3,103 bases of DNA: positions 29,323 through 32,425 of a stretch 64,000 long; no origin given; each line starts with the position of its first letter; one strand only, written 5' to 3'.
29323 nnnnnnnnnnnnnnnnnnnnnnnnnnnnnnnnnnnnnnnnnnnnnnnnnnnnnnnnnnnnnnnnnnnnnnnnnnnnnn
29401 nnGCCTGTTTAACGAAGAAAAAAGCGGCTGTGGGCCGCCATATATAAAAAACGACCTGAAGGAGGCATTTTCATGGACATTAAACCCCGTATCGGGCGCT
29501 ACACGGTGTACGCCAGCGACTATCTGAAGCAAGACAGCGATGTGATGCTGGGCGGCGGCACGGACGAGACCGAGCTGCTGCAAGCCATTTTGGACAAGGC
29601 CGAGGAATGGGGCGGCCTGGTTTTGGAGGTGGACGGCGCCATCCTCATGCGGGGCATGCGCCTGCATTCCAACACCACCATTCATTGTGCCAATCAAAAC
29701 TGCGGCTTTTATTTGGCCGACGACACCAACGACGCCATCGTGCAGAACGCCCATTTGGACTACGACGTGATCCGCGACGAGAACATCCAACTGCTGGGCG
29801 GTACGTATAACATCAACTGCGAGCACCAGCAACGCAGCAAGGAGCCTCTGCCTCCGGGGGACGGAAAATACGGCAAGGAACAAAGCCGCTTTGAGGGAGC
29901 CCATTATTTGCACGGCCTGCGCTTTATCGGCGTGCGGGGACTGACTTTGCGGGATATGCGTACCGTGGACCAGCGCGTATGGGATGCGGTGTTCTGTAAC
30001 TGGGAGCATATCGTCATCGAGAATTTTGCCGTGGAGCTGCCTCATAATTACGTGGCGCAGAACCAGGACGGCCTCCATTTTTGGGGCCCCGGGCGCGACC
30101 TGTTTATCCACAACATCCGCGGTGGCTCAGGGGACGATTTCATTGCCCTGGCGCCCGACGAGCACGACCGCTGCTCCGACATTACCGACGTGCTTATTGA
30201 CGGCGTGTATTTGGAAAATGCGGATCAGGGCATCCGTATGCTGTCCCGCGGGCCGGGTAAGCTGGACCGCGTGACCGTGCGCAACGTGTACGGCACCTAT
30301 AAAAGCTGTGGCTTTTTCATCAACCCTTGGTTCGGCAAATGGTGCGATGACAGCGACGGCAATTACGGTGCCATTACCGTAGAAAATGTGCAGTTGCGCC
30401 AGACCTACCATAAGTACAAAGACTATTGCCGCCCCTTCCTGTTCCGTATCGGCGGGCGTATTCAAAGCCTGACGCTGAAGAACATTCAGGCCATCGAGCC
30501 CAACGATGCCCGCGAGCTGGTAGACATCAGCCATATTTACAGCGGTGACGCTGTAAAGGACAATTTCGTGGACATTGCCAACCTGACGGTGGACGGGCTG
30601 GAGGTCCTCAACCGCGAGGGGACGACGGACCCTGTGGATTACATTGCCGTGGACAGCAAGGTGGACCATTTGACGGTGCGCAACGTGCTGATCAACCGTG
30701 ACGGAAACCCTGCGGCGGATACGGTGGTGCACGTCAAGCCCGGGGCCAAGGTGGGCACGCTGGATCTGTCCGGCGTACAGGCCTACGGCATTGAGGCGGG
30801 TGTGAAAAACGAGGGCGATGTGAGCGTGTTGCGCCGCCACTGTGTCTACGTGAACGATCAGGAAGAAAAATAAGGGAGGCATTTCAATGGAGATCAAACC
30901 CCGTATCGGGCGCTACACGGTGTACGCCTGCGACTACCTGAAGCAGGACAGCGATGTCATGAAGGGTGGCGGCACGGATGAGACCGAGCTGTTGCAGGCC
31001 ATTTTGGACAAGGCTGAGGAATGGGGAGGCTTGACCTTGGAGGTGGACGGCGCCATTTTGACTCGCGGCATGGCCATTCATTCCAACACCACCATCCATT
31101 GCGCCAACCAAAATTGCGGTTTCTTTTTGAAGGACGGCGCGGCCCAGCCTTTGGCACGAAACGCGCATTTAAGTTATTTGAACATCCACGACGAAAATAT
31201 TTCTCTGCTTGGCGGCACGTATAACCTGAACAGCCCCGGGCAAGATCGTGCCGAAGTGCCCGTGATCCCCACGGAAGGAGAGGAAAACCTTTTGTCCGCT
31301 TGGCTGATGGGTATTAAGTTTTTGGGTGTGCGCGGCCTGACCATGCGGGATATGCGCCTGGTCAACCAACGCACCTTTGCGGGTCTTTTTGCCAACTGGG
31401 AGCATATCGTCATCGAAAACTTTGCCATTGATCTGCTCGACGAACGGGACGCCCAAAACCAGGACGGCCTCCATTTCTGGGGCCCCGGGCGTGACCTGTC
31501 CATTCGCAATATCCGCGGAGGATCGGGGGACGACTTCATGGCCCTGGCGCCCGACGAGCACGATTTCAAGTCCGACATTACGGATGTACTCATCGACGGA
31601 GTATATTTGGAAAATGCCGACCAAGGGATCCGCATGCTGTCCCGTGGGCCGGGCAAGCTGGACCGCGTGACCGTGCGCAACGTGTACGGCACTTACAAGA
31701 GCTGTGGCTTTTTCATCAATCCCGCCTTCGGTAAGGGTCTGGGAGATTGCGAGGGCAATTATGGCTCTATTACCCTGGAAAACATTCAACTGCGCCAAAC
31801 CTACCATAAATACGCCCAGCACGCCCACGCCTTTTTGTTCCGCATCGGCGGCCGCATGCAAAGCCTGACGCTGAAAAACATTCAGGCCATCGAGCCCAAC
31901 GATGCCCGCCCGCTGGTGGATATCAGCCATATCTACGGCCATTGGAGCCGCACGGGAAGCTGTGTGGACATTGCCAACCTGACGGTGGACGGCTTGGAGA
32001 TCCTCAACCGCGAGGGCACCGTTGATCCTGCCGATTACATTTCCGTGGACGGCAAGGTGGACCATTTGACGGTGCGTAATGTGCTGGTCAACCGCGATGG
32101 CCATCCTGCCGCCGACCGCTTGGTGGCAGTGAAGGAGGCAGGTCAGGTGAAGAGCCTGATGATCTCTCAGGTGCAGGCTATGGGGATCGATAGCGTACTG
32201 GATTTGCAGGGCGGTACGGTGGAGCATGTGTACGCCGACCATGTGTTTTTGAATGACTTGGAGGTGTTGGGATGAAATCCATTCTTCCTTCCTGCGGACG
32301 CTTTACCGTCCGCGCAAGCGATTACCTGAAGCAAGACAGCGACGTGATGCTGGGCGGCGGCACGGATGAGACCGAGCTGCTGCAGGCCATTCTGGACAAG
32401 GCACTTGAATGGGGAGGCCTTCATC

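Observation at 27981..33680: hisH-hisF, detached from any his operon, appear co-transcribed with three tandem signal-less beta-helix (GH28-like) genes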

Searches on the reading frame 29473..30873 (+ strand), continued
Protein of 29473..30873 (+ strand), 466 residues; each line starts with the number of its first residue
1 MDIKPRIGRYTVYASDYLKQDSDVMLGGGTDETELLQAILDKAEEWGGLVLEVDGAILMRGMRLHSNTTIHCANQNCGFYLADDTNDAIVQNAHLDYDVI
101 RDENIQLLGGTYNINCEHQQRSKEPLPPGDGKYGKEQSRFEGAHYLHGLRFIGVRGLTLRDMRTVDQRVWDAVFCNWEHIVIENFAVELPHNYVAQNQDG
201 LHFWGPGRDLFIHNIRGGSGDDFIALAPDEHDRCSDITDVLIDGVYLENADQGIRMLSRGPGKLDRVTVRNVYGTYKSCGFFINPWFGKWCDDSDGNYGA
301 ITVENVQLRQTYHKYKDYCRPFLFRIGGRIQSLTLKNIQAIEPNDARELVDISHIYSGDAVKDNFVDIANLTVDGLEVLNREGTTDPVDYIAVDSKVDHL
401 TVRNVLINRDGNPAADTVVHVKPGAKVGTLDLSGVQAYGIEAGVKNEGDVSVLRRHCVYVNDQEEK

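Call 31: predict_structure(alignment_id=A1)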
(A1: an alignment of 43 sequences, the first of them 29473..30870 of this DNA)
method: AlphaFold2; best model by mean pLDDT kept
length: 466 residues; sequences in the alignment: 43
mean_pLDDT: 92.0   pTM: 0.92
mean pLDDT of the five models: 92.0, 91.9, 91.7, 91.3, 91.0
residues with pLDDT >= 90: 383; 70-90: 44; 50-70: 25; < 50: 14
segments of 3 or more residues with pLDDT < 50: 126-139
pLDDT, mean of each block of 10 residues (from residue 1): 85 97 97 98 96 98 98 97 93 96 98 95 58 41 80 98 96 98 98 92 98 98 95 94 98 93 97 97 76 84 98 91 95 99 96 71 80 99 96 97 98 97 97 98 96 96 75
secondary structure, 60 per line:
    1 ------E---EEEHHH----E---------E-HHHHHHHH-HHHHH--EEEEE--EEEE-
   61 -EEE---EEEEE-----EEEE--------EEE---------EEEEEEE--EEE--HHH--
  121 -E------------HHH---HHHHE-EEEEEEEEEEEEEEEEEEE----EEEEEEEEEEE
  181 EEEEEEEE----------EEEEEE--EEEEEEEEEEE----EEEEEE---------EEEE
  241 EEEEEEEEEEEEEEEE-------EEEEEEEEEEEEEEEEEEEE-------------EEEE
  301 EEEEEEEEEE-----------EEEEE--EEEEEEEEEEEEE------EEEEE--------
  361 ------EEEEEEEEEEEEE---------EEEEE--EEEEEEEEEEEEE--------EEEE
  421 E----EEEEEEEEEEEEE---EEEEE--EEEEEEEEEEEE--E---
elements in order: E11-13 H33-40 H42-46 E49-53 E56-59 E62-64 E68-72 E78-81 E90-92 E102-108 E111-113 H141-144 E147-165 E170-188 E199-204 E207-217 E222-227 E237-256 E264-283 E297-310 E322-326 E329-341 E348-352 E367-379 E389-393 E396-408 E417-421 E426-438 E442-446 E449-460
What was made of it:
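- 29473..30873 (+): BH1, cytoplasmic GH28-like right-handed beta-helix protein (466 aa). AF2 pLDDT 92 (call 31).
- On Glycoside hydrolase family 28: AF2 pLDDT 92, pTM 0.92 (call 31).
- Checked: BH1 models confidently as a right-handed beta-helix (pLDDT 92, call 31).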

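Call 38: fold_search(model_id=the predicted structure, library=pdb)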
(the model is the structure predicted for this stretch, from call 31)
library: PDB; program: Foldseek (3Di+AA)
matches with E <= 10: 422; with E <= 0.001: 92
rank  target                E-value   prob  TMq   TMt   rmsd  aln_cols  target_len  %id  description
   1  2uve_A                1.7e-08  1.00  0.55  0.46   9.8       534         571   12  Structure of Yersinia enterocolitica Family 28 Exopolygalacturonase (released 2007-05-08)
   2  3jur_D                1.8e-08  1.00  0.49  0.51   9.2       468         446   16  The crystal structure of a hyperthermoactive Exopolygalacturonase from Thermotoga maritima (released 2009-11-17)
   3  2uvf_B                2.0e-08  1.00  0.45  0.38  12.4       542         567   12  Structure of Yersinia enterocolitica Family 28 Exopolygalacturonase in Complex with Digalaturonic Acid (released 2007-05-08)
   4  5olp_A                3.4e-08  1.00  0.46  0.49  13.5       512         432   13  Galacturonidase (released 2017-11-29)
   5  2uve_B                4.1e-08  1.00  0.46  0.39  11.2       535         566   12  Structure of Yersinia enterocolitica Family 28 Exopolygalacturonase (released 2007-05-08)
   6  3jur_A                3.4e-07  1.00  0.46  0.48  10.4       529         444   14  The crystal structure of a hyperthermoactive Exopolygalacturonase from Thermotoga maritima (released 2009-11-17)
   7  2pyg_B                6.7e-07  1.00  0.40  0.48  11.3       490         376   13  Azotobacter vinelandii Mannuronan C-5 epimerase AlgE4 A-module (released 2008-05-27)
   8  5lw3                  2.0e-06  1.00  0.45  0.53   9.3       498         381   13  Azotobacter vinelandii Mannuronan C-5 epimerase AlgE6 A-module (released 2017-10-25)
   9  7b7a_A                2.2e-06  1.00  0.45  0.52   9.6       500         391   12  ENDO-POLYGALACTURONASE FROM ARABIDOPSIS THALIANA (released 2022-06-22)
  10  7b8b_A                3.5e-06  1.00  0.42  0.52  11.1       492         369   14  ADPG2 - ENDOPOLYGALACTURONASE FROM ARABIDOPSIS THALIANA (released 2022-06-22)
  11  2pyh_B                5.3e-06  1.00  0.48  0.57   9.1       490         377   14  Azotobacter vinelandii Mannuronan C-5 epimerase AlgE4 A-module complexed with mannuronan trisaccharide (released 2008-05-27)
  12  8jaz_A                6.4e-06  1.00  0.42  0.41  10.7       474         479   14  Structure of the alginate epimerase/lyase complexed with di-mannuronic acid (released 2024-05-08)
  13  1bhe                  7.3e-06  1.00  0.39  0.47  13.9       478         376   13  POLYGALACTURONASE FROM ERWINIA CAROTOVORA SSP. CAROTOVORA (released 1998-11-11)
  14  7b8b_B                8.0e-06  1.00  0.37  0.46  11.6       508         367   14  ADPG2 - ENDOPOLYGALACTURONASE FROM ARABIDOPSIS THALIANA (released 2022-06-22)
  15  2pyg_A                8.8e-06  1.00  0.39  0.47   9.5       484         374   11  Azotobacter vinelandii Mannuronan C-5 epimerase AlgE4 A-module (released 2008-05-27)
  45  8ikx_A                9.2e-05  1.00  0.45  0.53  10.0       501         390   12  An Arabidopsis polygalacturonase PGLR (released 2024-02-07)
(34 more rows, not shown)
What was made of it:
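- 29473..30873 (+): Foldseek best hits are GH28 exo-polygalacturonases 2uve and 3jur, E about 2e-8 (call 38).
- On Glycoside hydrolase family 28: The top Foldseek PDB hits are GH28 exo-polygalacturonases (call 38).
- Checked: Its best structural matches are GH28 exo-polygalacturonases (call 38).
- The beta-helix model is confident and its best matches are GH28 exo-enzymes (calls 31, 38).
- Tried and rejected: Fold evidence rests on Foldseek against the PDB (call 38).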

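Call 45: find_related_loci(query=A1, collection=metagenome_contigs, flank=10000)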
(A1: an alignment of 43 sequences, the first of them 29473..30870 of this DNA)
Query A1 (466 aa) in metagenome_contigs; peptide patterns used: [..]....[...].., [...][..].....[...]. (x = any residue, [..] = any of these).
328 stretches matched a pattern; 209 encode a relative of the query (tblastn E <= 1e-3); the best 80 are kept; 80 distinct loci.
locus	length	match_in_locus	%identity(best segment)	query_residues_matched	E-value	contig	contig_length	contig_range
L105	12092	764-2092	50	3-452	4e-141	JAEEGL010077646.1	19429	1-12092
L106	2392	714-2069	49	10-458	3e-148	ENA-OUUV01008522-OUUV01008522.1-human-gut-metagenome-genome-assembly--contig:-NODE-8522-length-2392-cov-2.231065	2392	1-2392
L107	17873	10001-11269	49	8-439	5e-124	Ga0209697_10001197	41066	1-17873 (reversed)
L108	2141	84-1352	48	11-440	1e-130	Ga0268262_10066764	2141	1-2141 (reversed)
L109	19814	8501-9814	48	1-441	8e-120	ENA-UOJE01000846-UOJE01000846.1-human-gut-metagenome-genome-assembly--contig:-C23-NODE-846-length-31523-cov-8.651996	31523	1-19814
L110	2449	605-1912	47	8-448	8e-124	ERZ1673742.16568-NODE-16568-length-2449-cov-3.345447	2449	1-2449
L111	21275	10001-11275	45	10-442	2e-114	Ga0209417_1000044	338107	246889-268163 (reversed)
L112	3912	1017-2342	45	21-464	2e-115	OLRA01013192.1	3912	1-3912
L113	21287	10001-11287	46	21-441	9e-114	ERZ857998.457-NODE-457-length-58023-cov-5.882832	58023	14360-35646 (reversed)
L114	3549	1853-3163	46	7-452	4e-116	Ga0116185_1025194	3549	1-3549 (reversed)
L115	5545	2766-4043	45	8-441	3e-113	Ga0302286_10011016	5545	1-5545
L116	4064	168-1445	45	5-442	6e-114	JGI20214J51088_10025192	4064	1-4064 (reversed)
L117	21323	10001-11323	43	10-464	4e-112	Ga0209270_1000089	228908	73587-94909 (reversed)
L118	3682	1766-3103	43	7-466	1e-113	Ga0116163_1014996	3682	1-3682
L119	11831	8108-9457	45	12-465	1e-111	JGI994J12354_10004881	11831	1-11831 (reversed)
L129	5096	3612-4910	44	4-435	4e-108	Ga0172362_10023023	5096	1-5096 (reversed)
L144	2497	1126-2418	43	21-450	5e-108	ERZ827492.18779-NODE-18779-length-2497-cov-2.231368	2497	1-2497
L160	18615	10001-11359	41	12-462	4e-99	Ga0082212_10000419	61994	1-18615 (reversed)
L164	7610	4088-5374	45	11-447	7e-99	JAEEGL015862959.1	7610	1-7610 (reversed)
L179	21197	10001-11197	45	12-410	6e-95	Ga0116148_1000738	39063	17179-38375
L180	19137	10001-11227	44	2-410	6e-95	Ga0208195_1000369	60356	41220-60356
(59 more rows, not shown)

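Call 48: search_protein_families(library=pfam, proteins=[L111:1151-3412:+, L129:2540-3580:+, L160:5835-7334:+, L119:4540-5445:+, L109:16522-17511:+, L144:284-1072:+, L164:12-881:+, L179:7479-9107:+, L180:12415-13413:+, L119:10-2097:+], max_evalue=0.00001)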
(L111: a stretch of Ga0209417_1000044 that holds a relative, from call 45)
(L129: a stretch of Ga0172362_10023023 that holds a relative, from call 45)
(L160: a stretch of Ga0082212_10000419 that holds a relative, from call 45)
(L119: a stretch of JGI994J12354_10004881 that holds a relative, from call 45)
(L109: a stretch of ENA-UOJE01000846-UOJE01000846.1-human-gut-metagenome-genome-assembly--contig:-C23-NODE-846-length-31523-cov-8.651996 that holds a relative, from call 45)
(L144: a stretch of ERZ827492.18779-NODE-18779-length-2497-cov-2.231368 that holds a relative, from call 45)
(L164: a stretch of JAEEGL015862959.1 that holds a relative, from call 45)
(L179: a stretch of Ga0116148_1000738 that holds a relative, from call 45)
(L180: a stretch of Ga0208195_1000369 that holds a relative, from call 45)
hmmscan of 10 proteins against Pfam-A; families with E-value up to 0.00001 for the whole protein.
L111:1151-3412:+ (753 aa): 2 families
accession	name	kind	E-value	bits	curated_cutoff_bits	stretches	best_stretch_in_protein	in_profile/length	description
PF07971.18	Glyco_hydro_92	-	3.8e-176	587.1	24.6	1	268-731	1-464/464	Glycosyl hydrolase family 92 catalytic domain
PF17678.7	Glyco_hydro_92N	-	1.2e-88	297.4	34.5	1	29-262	1-236/236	Glycosyl hydrolase family 92 N-terminal domain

L129:2540-3580:+ (346 aa): 3 families
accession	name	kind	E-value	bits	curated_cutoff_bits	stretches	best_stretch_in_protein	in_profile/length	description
PF01408.29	GFO_IDH_MocA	-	1.7e-26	93.7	24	1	5-124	1-119/120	Oxidoreductase family, NAD-binding Rossmann fold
PF22725.1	GFO_IDH_MocA_C3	-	1.6e-18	67.3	27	1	133-251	1-124/124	GFO/IDH/MocA C-terminal domain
PF02894.22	GFO_IDH_MocA_C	-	4e-09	37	22.9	1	137-339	1-206/218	Oxidoreductase family, C-terminal alpha/beta domain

L160:5835-7334:+ (499 aa): 0 families

L119:4540-5445:+ (301 aa): 1 family
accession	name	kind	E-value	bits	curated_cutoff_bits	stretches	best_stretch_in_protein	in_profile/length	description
PF00528.27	BPD_transp_1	-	8.7e-09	35.8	26.4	1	185-291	61-174/184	Binding-protein-dependent transport system inner membrane component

L109:16522-17511:+ (329 aa): 1 family
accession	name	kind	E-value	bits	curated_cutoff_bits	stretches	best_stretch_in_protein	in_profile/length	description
PF00528.27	BPD_transp_1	-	4.7e-10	39.9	26.4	1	162-322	30-182/184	Binding-protein-dependent transport system inner membrane component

L144:284-1072:+ (262 aa): 2 families
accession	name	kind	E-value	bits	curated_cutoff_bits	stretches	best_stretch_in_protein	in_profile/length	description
PF13277.11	YmdB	-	3e-96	322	27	1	7-259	1-253/253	YmdB-like protein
PF00149.33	Metallophos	-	7.8e-07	30.1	21.5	1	4-184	1-191/191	Calcineurin-like phosphoesterase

L164:12-881:+ (289 aa): 3 families
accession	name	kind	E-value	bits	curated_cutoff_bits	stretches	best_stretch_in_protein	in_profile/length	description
PF00005.33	ABC_tran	-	2.1e-26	93.6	25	1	1-145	17-137/137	ABC transporter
PF08352.17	oligo_HPY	-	4.3e-21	75.5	27.1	1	196-261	1-65/65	Oligopeptide/dipeptide transporter, C-terminal region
PF13304.12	AAA_21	-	3.3e-06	27.8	27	1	111-180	232-303/304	AAA domain, putative AbiEii toxin, Type IV TA system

L179:7479-9107:+ (542 aa): 1 family
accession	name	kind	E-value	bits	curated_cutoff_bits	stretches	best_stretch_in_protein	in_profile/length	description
PF00118.29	Cpn60_TCP1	-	4.7e-79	266.8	34.3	1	22-521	1-487/490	TCP-1/cpn60 chaperonin family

L180:12415-13413:+ (332 aa): 2 families
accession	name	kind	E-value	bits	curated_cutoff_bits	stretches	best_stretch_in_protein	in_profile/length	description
PF07475.17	Hpr_kinase_C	-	1.2e-70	237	33.3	1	155-323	2-170/171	HPr Serine kinase C-terminal domain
PF02603.21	Hpr_kinase_N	-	7.1e-35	120.2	24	1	28-152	1-125/125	HPr Serine kinase N terminus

L119:10-2097:+ (695 aa): 3 families
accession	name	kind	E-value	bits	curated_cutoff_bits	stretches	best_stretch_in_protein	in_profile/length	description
PF04893.22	Yip1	-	1.4e-15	58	28.6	1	502-671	3-172/173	Yip1 domain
PF01436.27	NHL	-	1.9e-14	53.3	20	0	116-140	1-25/28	NHL repeat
PF17170.10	DUF5128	-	1.2e-06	28.4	22.9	0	308-372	53-119/321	6-bladed beta-propeller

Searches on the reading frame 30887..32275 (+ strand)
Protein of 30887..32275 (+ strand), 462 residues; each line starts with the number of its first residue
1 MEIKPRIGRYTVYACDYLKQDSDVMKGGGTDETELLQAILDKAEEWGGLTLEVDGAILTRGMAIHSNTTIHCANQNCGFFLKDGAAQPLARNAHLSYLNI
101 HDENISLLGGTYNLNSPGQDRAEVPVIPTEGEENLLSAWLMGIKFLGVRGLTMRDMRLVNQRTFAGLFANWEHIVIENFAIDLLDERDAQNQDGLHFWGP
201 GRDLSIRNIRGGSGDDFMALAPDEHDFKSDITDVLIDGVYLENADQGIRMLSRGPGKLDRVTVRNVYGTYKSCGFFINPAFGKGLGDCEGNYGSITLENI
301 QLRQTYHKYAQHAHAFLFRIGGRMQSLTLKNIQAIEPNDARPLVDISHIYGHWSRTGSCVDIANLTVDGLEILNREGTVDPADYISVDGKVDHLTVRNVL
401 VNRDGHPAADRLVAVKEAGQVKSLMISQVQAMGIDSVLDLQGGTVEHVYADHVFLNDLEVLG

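Call 3: search_protein_families(library=pfam, proteins=[window:30887-32275:+], max_evalue=0.01)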
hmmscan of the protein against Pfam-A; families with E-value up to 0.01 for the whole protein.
window:30887-32275:+ (462 aa): 1 family
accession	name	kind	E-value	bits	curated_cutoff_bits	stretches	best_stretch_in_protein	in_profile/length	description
PF00295.23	Glyco_hydro_28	-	0.0056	16.3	22.9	0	145-223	96-171/324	Glycosyl hydrolases family 28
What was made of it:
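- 30887..32275 (+): BH2, paralogue (462 aa; 70.5% identical to BH1). Weak PF00295 hit at 16.3 bits, below the 22.9 cut-off (call 3).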

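Call 4: search_protein_families(library=ncbifam, proteins=[window:30887-32275:+], max_evalue=0.01)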
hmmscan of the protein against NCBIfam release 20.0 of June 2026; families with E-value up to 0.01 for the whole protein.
window:30887-32275:+ (462 aa): 0 families
